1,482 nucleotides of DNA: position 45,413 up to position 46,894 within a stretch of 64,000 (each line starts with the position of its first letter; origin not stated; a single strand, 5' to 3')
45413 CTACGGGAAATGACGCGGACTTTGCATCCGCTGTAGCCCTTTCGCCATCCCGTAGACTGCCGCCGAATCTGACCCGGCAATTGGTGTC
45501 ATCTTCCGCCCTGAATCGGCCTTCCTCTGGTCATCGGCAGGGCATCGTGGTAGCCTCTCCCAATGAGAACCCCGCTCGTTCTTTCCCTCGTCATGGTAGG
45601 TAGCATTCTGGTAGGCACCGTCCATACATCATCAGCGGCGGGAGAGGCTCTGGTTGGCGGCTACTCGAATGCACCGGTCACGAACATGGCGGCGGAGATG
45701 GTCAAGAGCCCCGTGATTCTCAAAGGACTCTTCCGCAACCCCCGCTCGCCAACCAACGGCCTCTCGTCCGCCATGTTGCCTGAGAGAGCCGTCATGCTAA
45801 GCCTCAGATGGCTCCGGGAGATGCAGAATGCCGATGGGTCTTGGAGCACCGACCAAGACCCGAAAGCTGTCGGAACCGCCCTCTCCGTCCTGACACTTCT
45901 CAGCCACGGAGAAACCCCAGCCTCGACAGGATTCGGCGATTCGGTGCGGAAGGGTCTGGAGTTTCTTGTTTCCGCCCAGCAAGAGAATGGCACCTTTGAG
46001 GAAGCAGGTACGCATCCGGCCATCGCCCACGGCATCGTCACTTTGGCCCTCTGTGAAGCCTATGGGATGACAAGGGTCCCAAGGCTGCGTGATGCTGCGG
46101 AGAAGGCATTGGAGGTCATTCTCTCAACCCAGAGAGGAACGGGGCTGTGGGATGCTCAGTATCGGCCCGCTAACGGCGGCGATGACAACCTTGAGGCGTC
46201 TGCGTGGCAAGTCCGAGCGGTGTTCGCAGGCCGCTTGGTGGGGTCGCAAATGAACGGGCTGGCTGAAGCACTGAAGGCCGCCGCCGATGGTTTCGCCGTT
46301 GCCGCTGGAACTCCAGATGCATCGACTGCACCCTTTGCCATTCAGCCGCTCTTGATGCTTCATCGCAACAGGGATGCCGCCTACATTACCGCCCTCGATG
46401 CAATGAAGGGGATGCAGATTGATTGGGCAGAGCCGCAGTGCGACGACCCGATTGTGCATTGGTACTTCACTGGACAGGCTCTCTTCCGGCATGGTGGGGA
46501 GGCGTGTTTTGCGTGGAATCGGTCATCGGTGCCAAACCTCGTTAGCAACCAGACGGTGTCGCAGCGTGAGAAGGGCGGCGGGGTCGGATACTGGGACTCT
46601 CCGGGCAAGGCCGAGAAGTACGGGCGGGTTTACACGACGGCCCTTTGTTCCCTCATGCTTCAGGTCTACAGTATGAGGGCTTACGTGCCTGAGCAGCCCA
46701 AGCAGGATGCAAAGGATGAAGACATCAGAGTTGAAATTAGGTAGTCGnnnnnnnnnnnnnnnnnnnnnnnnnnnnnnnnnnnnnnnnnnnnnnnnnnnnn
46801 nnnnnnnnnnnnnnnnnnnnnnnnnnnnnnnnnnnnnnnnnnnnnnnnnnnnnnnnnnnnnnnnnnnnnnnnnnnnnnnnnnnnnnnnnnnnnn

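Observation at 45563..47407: Adjacent pair of secreted proteins sharing a cystatin N-terminal module; the second is a canonical LVGG/QVVAG cystatin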

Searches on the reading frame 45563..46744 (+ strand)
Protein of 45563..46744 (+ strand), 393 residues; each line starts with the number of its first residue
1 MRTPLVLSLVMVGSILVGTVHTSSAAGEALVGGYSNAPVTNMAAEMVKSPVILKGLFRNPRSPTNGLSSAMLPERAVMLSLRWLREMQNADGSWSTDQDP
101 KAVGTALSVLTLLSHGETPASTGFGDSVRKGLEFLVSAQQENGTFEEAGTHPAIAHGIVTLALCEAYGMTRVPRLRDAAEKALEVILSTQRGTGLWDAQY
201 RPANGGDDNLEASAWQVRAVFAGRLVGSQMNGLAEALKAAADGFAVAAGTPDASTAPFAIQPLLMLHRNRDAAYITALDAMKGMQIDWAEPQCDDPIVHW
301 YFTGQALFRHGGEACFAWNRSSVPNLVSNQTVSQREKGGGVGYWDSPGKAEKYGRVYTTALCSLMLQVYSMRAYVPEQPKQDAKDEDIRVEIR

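Call 3: search_protein_families(library=pfam, proteins=[window:45563-46744:+], max_evalue=1)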
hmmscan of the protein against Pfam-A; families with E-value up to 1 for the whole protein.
window:45563-46744:+ (393 aa): 5 families
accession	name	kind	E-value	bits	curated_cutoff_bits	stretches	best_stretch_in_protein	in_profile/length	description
PF13243.12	SQHop_cyclase_C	-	3.4e-06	26.7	26.1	1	76-148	208-287/319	Squalene-hopene cyclase C-terminal domain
PF09492.16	Pec_lyase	-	2.3e-05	24.3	22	2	161-206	46-90/292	Pectic acid lyase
PF13249.12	SQHop_cyclase_N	-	0.011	15.4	26.2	0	81-99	51-69/291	Squalene-hopene cyclase N-terminal domain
PF07678.20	TED_complement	-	0.021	14.4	22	0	127-151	115-139/312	A-macroglobulin TED domain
PF00432.27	Prenyltrans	-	0.035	14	26.5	1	81-151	105-173/304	Prenyltransferase alpha-alpha toroid domain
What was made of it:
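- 45563..46744 (+): ORF1: exported alpha/alpha-toroid protein (393 aa). Residues 1-41 (45563-45685) are a leader shared with the cystatin gene. Residues about 75-375 form the QW-repeat toroid. SQHop_cyclase_C 26.7 bits (GA 26.1) and Pec_lyase 24.3 bits (GA 22) (call 3).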

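Call 4: search_protein_families(library=ncbifam, proteins=[window:45563-46744:+], max_evalue=1)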
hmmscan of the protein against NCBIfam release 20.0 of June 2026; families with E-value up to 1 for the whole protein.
window:45563-46744:+ (393 aa): 5 families
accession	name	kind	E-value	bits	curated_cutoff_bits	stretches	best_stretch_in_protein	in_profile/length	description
TIGR01787.1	squalene_cyclas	subfamily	2.3e-05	23.2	322.7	1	80-201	464-592/622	squalene/oxidosqualene cyclases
TIGR01507.1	hopene_cyclase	equivalog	0.0002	19.9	431.1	1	77-148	524-603/640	squalene--hopene cyclase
TIGR02474.1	pec_lyase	equivalog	0.0004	20.1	189.8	1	99-147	43-89/295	pectate lyase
TIGR03463.1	osq_cycl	subfamily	0.0015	16.9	851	1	75-147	525-604/634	2,3-oxidosqualene cyclase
NF053823.1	SCO2321_fam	equivalog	0.0017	17.4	300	1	74-135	118-180/405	SCO2321 family membrane protein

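Call 11: find_homologous_proteins(query=window:45563-46744:+, max_evalue=0.001)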
Query window:45563-46744:+ (393 aa): 405 proteins with E <= 0.001 among 8000 candidates; the best 120 are listed.
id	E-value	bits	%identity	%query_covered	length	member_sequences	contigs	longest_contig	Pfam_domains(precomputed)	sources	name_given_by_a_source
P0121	6.7e-262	886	100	100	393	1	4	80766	PF13243.13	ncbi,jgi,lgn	jgi:hypothetical protein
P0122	1.5e-166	572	68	100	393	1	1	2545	PF13243.13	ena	-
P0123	4.0e-163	561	69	92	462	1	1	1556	-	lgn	-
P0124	2.1e-156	539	68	92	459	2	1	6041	-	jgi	jgi:hypothetical protein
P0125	5.2e-154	531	75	80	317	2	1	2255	-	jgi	jgi:hypothetical protein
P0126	6.7e-108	379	62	74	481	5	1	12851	PF13243.13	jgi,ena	jgi:hypothetical protein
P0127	7.8e-106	372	73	59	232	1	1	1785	-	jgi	jgi:hypothetical protein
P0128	8.4e-75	270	40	87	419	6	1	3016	-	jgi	jgi:hypothetical protein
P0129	6.8e-74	267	39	94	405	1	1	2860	PF13243.13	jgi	jgi:hypothetical protein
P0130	5.8e-67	245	40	100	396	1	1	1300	-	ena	-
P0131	6.6e-67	244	39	89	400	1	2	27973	-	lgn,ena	-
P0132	2.3e-53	200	35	91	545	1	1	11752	PF13243.13,PF00432.28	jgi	jgi:hypothetical protein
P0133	5.9e-53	198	35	85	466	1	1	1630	-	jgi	jgi:hypothetical protein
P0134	2.9e-52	196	36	91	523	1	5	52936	PF13243.13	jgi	-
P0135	7.9e-52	195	36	90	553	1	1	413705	PF13243.13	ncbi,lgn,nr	ncbi:MAG: hypothetical protein K8T26_09975 [Lentisphaerae bacterium]|nr:hypothetical protein [Lentis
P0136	1.9e-49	187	36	90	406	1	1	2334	PF13243.13,PF00432.28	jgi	jgi:hypothetical protein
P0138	1.9e-48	184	35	91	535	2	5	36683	PF13243.13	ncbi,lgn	-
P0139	8.7e-48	181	33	90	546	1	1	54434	PF13243.13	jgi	jgi:hypothetical protein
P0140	2.5e-47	180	35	90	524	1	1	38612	PF13243.13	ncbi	-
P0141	3.1e-47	180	34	92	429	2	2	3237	PF13243.13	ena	-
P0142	2.7e-46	177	33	95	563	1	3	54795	PF13243.13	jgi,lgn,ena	-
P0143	3.2e-46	176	32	88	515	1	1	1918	PF13243.13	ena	-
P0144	4.6e-46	176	38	82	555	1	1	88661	PF13243.13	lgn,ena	-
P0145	9.1e-46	175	33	90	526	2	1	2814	PF13243.13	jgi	-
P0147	6.0e-45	172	32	99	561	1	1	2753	PF13243.13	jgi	jgi:hypothetical protein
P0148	7.2e-45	172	33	85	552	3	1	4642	PF13243.13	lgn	-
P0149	1.3e-44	171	32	91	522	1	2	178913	PF13243.13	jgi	jgi:hypothetical protein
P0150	2.8e-44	170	33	89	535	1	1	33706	PF13243.13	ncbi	-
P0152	5.2e-43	166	32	88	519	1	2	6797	PF13243.13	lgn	-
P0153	5.7e-43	166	37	75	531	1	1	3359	PF13243.13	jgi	jgi:hypothetical protein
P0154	6.1e-43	166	34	88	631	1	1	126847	PF13490.12,PF13243.13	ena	-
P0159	9.3e-42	162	34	91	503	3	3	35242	PF13243.13,PF00432.28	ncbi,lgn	-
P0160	1.1e-41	161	34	91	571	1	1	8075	PF13243.13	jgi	-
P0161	1.7e-41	161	32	91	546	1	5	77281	PF13243.13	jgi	jgi:hypothetical protein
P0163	2.0e-41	161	32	89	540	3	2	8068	PF13243.13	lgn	-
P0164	2.3e-40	157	34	85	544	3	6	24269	PF13243.13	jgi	jgi:hypothetical protein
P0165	4.9e-40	156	33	87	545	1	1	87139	PF13243.13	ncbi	ncbi:MAG: prenyltransferase/squalene oxidase repeat-containing protein [Kiritimatiellia bacterium]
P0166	5.3e-40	156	33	88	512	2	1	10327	PF13243.13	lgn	-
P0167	1.0e-39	155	36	90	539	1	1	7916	PF13243.13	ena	-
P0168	2.6e-39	154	34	88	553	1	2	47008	PF13243.13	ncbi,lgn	-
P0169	3.1e-39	153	33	91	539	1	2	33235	PF13243.13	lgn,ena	-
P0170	8.3e-39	152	34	82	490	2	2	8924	PF13243.13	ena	-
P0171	1.6e-38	151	36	75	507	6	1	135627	PF13243.13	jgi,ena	-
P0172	1.6e-38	151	43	54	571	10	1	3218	PF13243.13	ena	-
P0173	1.7e-38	151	34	82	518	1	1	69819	PF13243.13,PF13249.13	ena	-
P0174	1.9e-38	151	31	90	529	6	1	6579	PF13243.13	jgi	-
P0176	4.4e-38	150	32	92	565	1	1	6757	PF13243.13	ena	-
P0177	4.5e-38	149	35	82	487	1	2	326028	PF13243.13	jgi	jgi:hypothetical protein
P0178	1.0e-37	148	43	54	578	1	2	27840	PF13243.13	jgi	jgi:hypothetical protein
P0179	1.1e-37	148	43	54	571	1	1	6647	PF13243.13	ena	-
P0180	1.1e-37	148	43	54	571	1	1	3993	PF13243.13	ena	-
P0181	1.1e-37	148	42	55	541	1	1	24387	PF13243.13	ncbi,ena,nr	ncbi:MAG: terpene cyclase/mutase family protein [Kiritimatiellaeota bacterium]|nr:terpene cyclase/mu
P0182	1.3e-37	148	43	54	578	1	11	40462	PF13243.13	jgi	jgi:hypothetical protein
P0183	1.5e-37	148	35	82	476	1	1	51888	PF13243.13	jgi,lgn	-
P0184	1.9e-37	147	33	78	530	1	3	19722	PF13243.13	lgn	-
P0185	2.5e-37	147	43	54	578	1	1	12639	PF13243.13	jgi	-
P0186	2.5e-37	147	43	54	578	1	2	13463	PF13243.13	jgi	-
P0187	2.7e-37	147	32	85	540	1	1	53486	PF13243.13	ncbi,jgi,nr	ncbi:MAG: terpene cyclase/mutase family protein [Lentisphaerae bacterium]|nr:terpene cyclase/mutase 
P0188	3.8e-37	146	36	76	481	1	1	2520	PF13243.13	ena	-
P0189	4.9e-37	146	40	58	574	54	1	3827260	PF13243.13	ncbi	-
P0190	5.4e-37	146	31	87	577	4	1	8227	PF13243.13,PF00432.28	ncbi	-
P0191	8.8e-37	145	33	75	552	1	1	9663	PF13243.13,PF13249.13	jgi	jgi:hypothetical protein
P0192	9.8e-37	145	41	54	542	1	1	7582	PF13243.13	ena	-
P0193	1.5e-36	144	31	90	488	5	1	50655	PF13243.13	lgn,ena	-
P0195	2.5e-36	144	32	90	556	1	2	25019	PF13243.13,PF00432.28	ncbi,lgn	-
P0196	2.8e-36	144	34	88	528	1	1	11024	PF13243.13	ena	-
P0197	3.5e-36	143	31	84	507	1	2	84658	PF13243.13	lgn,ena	-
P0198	3.6e-36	143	43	54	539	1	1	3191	PF13243.13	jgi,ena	-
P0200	6.4e-36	142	29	93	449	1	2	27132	PF13243.13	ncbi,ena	-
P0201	8.5e-36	142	33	87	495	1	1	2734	PF13243.13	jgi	jgi:hypothetical protein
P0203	2.3e-35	141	32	88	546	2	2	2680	PF13243.13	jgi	-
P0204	2.4e-35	140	38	58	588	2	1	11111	PF13243.13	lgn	-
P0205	2.6e-35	140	42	54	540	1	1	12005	PF13243.13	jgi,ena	-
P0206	3.1e-35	140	32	85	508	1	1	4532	PF13243.13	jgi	-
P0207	3.1e-35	140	35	83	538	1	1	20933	PF13243.13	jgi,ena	-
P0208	3.5e-35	140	33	84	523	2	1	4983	PF13243.13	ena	-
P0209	4.7e-35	140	29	91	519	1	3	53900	PF13243.13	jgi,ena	-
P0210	6.4e-35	139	30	82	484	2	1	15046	PF13243.13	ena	-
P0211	7.3e-35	139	29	89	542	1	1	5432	PF13243.13,PF13249.13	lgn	-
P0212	7.8e-35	139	32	82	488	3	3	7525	PF13243.13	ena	-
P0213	1.1e-34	138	30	91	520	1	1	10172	PF13243.13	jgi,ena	-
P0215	1.3e-34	138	30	84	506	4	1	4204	PF13243.13,PF00432.28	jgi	jgi:hypothetical protein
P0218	2.9e-34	137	32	83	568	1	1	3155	PF13243.13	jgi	jgi:hypothetical protein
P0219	3.1e-34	137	31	85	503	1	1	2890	PF13243.13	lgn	-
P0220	3.6e-34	137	33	82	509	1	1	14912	PF13243.13,PF00432.28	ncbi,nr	ncbi:MAG: terpene cyclase/mutase family protein [Kiritimatiellaeota bacterium]|nr:terpene cyclase/mu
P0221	4.1e-34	136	31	92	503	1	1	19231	PF13243.13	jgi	jgi:prenyltransferase beta subunit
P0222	1.1e-33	135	35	81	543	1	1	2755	PF13243.13,PF13249.13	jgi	-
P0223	1.7e-33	134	31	88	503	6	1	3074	PF13243.13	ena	-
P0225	1.9e-33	134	34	86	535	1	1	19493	PF13243.13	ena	-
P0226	2.6e-33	134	32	91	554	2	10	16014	PF13243.13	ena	-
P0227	3.5e-33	133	32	85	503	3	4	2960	PF13243.13,PF01122.26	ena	-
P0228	6.5e-33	132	33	86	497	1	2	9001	PF13243.13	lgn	-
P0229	6.7e-33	132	31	84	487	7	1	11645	PF13243.13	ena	-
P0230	7.2e-33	132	40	52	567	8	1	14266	PF13243.13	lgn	-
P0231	9.5e-33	132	34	87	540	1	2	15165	PF13243.13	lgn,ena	-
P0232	1.5e-32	131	33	85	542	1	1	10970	PF13243.13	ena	-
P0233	2.4e-32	131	28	87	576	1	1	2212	PF13243.13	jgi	jgi:hypothetical protein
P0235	3.5e-32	130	40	52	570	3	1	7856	PF13243.13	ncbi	-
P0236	3.7e-32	130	40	51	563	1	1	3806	PF09492.17,PF13243.13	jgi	jgi:hypothetical protein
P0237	3.9e-32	130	31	84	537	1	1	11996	PF09492.17,PF13243.13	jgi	-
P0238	5.1e-32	130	40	51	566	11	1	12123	PF13243.13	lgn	-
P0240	8.4e-32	129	33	87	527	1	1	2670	PF09492.17,PF13243.13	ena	-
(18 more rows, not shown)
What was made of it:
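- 45563..46744 (+): 405 homologues, those with names coming from Lentisphaerae, Verrucomicrobia and Kiritimatiellia (call 11).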

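Call 50: find_encoding_contigs(protein=P0135, flank=6000, max_places=2)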
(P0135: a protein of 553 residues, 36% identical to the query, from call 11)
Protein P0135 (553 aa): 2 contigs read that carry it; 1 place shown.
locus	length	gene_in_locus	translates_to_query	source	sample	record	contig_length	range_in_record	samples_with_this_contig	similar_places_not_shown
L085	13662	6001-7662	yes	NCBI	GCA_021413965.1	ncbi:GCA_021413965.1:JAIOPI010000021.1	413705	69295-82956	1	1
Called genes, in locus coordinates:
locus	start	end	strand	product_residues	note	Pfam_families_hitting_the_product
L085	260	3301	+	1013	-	PF13432:TPR_16 (faint), PF12895:ANAPC3 (faint), PF13424:TPR_12 (faint), PF13525:YfiO (faint), PF14559:TPR_19 (faint), PF00515:TPR_1 (faint), PF07719:TPR_2 (faint), PF13174:TPR_6 (faint), +2 more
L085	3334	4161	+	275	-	PF13432:TPR_16 (faint)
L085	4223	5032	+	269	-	PF01618:MotA_ExbB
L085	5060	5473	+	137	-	PF02472:ExbD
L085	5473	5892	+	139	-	PF02472:ExbD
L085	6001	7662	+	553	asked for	PF13243:SQHop_cyclase_C (weak)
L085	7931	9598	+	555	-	PF13243:SQHop_cyclase_C (faint)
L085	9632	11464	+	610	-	PF02518:HATPase_c (weak), PF13589:HATPase_c_3, PF01119:DNA_mis_repair, PF08676:MutL_C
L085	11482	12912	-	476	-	PF27149:YdjY (weak)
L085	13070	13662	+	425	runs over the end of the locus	PF02403:Seryl_tRNA_N, PF00587:tRNA-synt_2b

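Call 51: find_encoding_contigs(protein=P0126, flank=6000, max_places=2)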
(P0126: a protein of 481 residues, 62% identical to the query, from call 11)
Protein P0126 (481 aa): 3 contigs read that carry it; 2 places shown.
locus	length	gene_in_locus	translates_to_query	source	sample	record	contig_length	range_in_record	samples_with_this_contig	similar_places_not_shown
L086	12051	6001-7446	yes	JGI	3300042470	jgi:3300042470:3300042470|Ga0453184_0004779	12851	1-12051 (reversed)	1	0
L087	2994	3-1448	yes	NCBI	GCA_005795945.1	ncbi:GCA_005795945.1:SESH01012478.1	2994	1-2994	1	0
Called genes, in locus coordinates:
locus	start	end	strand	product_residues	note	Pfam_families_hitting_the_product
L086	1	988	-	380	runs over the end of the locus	PF13439:Glyco_transf_4, PF13579:Glyco_trans_4_4 (weak), PF20706:GT4-conflict, PF00534:Glycos_transf_1, PF13692:Glyco_trans_1_4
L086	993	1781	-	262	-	PF13398:Peptidase_M50B, PF02163:Peptidase_M50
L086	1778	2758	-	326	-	PF20511:PMI_typeI_cat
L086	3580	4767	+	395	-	PF03781:FGE-sulfatase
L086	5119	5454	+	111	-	PF01909:NTP_transf_2, PF18765:Polbeta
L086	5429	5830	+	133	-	PF05168:HEPN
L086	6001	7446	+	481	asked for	PF13243:SQHop_cyclase_C (faint)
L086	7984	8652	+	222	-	PF09992:NAGPA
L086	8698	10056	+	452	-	-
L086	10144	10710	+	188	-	-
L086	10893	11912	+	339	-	PF01208:URO-D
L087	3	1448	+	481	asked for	PF13243:SQHop_cyclase_C (faint)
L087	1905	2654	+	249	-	PF09992:NAGPA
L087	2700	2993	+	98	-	?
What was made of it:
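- TA-like genes flank the cassettes (calls 3, 51).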

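Call 62: search_protein_families(library=phrogs, proteins=[window:45563-46744:+], max_evalue=0.01)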
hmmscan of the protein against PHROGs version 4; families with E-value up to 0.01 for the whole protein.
window:45563-46744:+ (393 aa): 0 families

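Call 67: search_solved_structures(query=A5, max_evalue=1, show_alignments=0)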
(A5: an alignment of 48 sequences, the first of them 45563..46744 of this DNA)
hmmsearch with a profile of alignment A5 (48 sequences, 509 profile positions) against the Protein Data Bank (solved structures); distinct sequences matched with E-value up to 1: 22.
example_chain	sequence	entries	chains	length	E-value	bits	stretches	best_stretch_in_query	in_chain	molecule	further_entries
2sqc_A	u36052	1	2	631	3.7e-16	62.2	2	160-243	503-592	SQUALENE-HOPENE CYCLASE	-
1gsz_A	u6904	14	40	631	8.3e-16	61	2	159-243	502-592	SQUALENE--HOPENE CYCLASE | SQUALENE-HOPENE CYCLASE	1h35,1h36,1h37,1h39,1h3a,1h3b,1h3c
3sqc_A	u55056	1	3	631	1.1e-15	60.6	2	159-243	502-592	SQUALENE--HOPENE CYCLASE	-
8zg1_A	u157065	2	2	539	2.5e-07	33.1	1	167-246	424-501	Squalene cyclase C-terminal domain-containing protein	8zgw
7xqz_A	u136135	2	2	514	3.7e-07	32.5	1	167-246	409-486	SQHop_cyclase_C domain-containing protein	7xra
7xr7_A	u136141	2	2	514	3.9e-07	32.4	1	167-246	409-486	SQHop_cyclase_C domain-containing protein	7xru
7xq4_A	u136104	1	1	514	4e-07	32.4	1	167-246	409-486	SQHop_cyclase_C domain-containing protein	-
8zg5_A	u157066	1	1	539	4e-07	32.4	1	167-247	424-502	Squalene cyclase C-terminal domain-containing protein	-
8zg0_A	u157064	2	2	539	4.8e-07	32.1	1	167-246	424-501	Squalene cyclase C-terminal domain-containing protein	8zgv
8paj_A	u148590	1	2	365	1.6e-06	30.4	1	172-243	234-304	Squalene-hopene/tetraprenyl-beta-curcumene cyclase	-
8pak_A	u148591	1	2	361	6.7e-06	28.3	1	162-243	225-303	Squalene--hopene cyclase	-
8j5z_A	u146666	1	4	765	0.00058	21.9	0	166-214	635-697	Terpene cyclase/mutase family member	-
5bp8_A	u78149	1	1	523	0.001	21.1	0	160-196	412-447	Ent-copalyl diphosphate synthase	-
6ij1_A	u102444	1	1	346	0.0012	20.9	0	224-312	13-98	Prenylcyclase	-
1w6k_A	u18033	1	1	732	0.0014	20.6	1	170-293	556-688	LANOSTEROL SYNTHASE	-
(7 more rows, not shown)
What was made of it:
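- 45563..46744 (+): Family profile against PDB: squalene-hopene cyclase E 3.7e-16 (call 67).
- On Alpha/alpha-toroid QW-repeat proteins (SQHop_cyclase_C, PF13243): Family profile against squalene-hopene cyclase: E 3.7e-16 (call 67).
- On Alpha-2-macroglobulin thioester (TED) domain: Family profile against A2M: E about 0.1 (call 67).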

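Call 78: search_protein_families(library=padloc, proteins=[window:45563-46744:+], max_evalue=0.1)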
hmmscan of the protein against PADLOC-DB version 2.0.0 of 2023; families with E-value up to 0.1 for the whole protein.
window:45563-46744:+ (393 aa): 0 families

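Call 89: find_related_loci(query=A7, collection=metagenome_contigs, flank=3500)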
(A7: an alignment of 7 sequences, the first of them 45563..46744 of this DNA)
Query A7 (393 aa) in metagenome_contigs; peptide patterns used: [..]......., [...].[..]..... (x = any residue, [..] = any of these).
94 stretches matched a pattern; 3 encode a relative of the query (tblastn E <= 1e-3); 3 distinct loci.
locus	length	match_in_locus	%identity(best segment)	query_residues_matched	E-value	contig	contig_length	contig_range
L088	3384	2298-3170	62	80-370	6e-113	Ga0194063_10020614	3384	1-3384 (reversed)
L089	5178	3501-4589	34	39-388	3e-51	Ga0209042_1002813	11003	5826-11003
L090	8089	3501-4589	34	39-388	3e-51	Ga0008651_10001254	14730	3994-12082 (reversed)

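Call 91: find_encoding_contigs(protein=P0122, flank=3000, max_places=2)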
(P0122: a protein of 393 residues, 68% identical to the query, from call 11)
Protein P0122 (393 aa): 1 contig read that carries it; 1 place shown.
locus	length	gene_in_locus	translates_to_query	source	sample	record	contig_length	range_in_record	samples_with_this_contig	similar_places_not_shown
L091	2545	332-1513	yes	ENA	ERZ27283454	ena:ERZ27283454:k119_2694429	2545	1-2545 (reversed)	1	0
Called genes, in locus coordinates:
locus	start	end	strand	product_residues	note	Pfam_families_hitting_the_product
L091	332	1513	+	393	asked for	PF13243:SQHop_cyclase_C (weak)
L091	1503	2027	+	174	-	-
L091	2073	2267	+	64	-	-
